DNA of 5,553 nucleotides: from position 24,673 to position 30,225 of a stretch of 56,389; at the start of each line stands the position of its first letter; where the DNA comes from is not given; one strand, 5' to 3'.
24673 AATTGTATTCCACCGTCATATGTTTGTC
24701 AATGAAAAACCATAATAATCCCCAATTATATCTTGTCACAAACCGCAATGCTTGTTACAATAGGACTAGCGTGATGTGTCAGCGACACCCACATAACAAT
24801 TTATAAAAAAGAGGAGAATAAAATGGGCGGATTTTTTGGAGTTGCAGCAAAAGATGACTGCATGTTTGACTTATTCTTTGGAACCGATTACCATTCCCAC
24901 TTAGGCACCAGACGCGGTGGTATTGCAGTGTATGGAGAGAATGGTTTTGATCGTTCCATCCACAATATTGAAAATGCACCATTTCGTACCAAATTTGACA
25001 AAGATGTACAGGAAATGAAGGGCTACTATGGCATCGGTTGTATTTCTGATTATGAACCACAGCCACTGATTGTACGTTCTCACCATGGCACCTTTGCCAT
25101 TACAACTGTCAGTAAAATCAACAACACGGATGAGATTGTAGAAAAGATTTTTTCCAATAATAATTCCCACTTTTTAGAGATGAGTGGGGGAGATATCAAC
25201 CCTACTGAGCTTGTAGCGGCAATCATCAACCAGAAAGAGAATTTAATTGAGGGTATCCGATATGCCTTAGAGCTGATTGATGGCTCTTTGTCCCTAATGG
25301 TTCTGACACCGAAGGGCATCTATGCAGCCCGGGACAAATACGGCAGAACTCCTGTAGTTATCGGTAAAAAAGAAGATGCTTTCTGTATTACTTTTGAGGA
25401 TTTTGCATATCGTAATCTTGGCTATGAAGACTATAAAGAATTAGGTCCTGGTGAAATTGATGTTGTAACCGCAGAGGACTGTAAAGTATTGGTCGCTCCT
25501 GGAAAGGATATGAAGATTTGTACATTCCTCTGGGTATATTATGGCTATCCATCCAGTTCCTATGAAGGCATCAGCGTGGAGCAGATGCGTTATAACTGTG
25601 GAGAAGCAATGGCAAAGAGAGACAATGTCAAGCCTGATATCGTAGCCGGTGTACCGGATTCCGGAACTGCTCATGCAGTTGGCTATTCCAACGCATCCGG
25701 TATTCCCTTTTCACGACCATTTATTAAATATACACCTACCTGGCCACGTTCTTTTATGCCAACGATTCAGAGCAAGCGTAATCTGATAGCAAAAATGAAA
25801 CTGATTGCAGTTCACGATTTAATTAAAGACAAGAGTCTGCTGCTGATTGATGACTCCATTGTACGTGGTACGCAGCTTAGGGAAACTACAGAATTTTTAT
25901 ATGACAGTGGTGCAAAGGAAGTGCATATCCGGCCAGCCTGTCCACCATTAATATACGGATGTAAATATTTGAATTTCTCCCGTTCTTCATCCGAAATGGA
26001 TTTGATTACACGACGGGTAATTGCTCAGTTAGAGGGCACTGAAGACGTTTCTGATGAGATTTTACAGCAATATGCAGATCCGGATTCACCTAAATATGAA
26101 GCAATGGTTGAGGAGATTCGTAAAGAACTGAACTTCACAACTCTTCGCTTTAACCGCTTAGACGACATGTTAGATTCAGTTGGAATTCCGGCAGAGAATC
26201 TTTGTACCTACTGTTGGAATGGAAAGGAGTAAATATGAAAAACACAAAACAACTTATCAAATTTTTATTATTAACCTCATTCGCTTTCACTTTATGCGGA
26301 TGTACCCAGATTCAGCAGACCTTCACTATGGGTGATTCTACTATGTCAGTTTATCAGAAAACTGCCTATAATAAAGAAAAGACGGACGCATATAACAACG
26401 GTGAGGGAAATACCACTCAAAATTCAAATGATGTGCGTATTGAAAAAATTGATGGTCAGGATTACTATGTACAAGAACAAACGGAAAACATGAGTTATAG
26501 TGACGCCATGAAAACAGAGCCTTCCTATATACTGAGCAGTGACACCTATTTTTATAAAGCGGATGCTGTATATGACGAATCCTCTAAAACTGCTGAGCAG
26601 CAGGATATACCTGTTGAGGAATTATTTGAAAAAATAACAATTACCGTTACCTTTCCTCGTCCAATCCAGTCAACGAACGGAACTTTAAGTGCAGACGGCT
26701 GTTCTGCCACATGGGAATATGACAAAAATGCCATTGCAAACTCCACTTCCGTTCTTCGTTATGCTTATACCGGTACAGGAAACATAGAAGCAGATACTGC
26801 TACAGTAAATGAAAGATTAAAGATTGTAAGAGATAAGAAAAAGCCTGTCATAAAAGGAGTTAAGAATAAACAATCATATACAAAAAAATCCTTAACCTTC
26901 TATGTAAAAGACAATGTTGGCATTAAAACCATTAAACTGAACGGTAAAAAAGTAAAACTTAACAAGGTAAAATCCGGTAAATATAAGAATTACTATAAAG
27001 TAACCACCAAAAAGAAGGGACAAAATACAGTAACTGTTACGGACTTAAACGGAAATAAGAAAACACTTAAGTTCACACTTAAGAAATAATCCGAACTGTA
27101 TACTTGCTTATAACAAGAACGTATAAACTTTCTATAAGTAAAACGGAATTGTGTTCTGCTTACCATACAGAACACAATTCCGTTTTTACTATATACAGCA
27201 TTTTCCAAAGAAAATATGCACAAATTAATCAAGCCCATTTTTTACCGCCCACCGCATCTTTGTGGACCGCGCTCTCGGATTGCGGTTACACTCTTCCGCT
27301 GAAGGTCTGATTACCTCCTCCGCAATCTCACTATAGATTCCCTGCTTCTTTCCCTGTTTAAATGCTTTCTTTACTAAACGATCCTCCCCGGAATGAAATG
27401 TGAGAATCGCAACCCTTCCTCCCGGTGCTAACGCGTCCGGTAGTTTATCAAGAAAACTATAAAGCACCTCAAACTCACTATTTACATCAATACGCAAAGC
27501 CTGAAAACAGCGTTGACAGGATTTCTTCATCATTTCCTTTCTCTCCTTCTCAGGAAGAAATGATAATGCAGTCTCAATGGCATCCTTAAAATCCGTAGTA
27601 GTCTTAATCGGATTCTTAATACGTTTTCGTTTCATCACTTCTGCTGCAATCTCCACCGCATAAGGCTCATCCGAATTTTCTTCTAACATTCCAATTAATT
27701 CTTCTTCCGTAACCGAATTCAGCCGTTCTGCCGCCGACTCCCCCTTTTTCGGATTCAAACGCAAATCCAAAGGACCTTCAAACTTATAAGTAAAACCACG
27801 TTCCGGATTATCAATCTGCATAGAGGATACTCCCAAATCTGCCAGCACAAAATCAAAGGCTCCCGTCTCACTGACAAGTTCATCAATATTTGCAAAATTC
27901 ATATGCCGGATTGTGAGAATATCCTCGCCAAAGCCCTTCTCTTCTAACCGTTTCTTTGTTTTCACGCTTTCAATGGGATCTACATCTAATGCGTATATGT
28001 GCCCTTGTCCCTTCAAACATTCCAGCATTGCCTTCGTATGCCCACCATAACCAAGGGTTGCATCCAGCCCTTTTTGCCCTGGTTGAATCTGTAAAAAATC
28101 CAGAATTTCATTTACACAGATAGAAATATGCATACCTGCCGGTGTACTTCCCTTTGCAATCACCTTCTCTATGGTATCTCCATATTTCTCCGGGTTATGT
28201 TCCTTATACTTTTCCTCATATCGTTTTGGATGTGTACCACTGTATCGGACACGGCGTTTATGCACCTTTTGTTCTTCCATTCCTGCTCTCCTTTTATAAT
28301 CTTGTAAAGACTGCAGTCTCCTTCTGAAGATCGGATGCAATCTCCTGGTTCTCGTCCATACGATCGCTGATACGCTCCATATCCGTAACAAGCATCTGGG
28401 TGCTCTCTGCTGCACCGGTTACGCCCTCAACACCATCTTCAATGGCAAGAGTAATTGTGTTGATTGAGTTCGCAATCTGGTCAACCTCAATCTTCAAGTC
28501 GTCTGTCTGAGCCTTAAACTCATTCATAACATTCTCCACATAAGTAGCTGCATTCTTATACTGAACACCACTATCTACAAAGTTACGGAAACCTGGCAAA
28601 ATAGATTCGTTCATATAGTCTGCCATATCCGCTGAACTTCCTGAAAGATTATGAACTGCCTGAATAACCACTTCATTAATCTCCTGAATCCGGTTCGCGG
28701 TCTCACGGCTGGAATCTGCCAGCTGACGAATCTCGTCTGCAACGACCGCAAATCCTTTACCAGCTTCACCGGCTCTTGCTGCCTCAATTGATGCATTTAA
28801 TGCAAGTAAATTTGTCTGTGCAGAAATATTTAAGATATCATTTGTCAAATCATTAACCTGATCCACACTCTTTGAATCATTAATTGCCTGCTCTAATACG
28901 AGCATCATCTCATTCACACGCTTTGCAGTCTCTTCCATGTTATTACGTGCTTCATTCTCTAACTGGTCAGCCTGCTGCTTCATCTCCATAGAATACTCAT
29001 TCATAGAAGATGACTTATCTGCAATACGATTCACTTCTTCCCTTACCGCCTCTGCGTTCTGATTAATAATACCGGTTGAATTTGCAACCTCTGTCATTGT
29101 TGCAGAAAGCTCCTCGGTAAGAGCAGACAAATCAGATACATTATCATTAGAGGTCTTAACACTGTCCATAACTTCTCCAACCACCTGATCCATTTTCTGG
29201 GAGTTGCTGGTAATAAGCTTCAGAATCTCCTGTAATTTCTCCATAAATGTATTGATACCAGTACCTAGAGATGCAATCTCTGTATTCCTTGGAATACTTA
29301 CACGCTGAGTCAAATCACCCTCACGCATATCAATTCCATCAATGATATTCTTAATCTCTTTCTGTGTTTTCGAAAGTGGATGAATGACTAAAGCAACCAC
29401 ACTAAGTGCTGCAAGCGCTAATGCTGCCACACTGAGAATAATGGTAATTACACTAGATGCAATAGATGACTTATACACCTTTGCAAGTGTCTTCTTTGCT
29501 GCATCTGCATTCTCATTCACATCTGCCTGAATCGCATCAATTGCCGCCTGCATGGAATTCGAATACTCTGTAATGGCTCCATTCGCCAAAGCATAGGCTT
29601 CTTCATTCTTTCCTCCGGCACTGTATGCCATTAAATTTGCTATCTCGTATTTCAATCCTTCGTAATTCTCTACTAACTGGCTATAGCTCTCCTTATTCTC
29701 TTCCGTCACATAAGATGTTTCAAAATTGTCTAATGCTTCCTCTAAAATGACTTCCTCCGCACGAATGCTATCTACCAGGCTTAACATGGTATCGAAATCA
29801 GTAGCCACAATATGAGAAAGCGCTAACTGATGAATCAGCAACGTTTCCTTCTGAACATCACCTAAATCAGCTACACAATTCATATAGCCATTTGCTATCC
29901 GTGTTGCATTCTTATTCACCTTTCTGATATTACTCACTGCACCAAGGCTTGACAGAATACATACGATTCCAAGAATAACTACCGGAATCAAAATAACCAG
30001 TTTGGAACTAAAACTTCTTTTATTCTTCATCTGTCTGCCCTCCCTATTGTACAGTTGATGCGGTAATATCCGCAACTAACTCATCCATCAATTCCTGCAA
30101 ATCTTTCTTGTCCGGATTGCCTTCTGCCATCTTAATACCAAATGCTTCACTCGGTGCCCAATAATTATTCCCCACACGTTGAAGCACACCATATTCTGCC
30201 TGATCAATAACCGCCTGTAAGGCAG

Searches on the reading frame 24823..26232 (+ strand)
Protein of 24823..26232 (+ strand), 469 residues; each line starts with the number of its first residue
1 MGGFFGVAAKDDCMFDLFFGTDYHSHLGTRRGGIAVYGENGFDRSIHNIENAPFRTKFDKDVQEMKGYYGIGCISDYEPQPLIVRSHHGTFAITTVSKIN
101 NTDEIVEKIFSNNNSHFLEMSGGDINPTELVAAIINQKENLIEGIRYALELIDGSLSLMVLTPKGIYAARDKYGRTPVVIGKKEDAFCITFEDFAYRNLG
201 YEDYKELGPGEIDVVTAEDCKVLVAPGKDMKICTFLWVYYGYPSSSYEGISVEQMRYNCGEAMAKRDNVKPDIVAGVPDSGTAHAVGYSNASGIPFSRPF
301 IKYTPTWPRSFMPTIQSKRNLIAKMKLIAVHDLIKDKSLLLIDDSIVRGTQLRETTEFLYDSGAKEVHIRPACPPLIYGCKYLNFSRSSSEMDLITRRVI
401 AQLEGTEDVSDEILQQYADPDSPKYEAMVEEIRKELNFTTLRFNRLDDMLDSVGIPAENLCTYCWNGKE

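Call 8: search_protein_families(library=pfam, proteins=[window:24823-26232:+], max_evalue=0.00001)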
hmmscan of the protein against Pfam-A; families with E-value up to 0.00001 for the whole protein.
window:24823-26232:+ (469 aa): 1 family
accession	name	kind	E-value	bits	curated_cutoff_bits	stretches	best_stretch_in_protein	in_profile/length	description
PF13537.11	GATase_7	-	8.8e-06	26.2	25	0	77-188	11-113/123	Glutamine amidotransferase domain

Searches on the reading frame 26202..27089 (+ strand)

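Call 8: search_protein_families(library=pfam, proteins=[window:26202-27089:+], max_evalue=0.00001)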
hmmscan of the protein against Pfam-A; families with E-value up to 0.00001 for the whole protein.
window:26202-27089:+ (295 aa): 0 families

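Call 76: search_protein_families(library=pfam, proteins=[window:26202-27089:+], max_evalue=0.001)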
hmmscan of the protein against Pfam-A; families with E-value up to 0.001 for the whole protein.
window:26202-27089:+ (295 aa): 1 family
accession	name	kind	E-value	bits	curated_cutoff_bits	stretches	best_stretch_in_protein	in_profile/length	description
PF21946.1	LppM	-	0.00023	21.9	27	1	135-177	105-143/153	LppM domain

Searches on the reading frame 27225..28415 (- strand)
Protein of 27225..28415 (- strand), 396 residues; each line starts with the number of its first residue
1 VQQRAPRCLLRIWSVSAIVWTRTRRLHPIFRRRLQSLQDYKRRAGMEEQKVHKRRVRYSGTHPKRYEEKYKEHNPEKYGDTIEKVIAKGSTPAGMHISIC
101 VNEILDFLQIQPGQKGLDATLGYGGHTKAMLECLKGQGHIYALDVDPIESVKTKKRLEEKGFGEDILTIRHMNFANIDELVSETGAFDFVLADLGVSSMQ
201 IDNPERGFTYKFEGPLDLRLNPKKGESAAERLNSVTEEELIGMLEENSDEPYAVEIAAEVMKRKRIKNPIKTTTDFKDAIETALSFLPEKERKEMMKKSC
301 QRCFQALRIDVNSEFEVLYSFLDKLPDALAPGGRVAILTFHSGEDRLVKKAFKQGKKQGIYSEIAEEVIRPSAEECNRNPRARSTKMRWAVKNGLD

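Call 8: search_protein_families(library=pfam, proteins=[window:27225-28415:-], max_evalue=0.00001)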
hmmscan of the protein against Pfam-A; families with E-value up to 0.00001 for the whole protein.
window:27225-28415:- (396 aa): 1 family
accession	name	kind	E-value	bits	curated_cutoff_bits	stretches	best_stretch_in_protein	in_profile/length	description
PF01795.25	Methyltransf_5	-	2.5e-75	254.3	27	1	95-392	3-308/309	MraW methylase family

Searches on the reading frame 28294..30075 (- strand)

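Call 8: search_protein_families(library=pfam, proteins=[window:28294-30075:-], max_evalue=0.00001)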
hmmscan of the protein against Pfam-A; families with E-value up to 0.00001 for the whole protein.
window:28294-30075:- (593 aa): 3 families
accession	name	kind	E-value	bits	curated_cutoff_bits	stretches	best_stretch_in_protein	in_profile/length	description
PF00015.26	MCPsignal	-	1.1e-26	94.1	34.6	1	374-542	5-169/172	Methyl-accepting chemotaxis protein (MCP) signalling domain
PF12729.13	4HB_MCP_1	-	6.1e-19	68.7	27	1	23-198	5-178/181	Four helix bundle sensory module for signal transduction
PF00672.30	HAMP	-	1e-07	32.6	25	0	250-283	20-53/53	HAMP domain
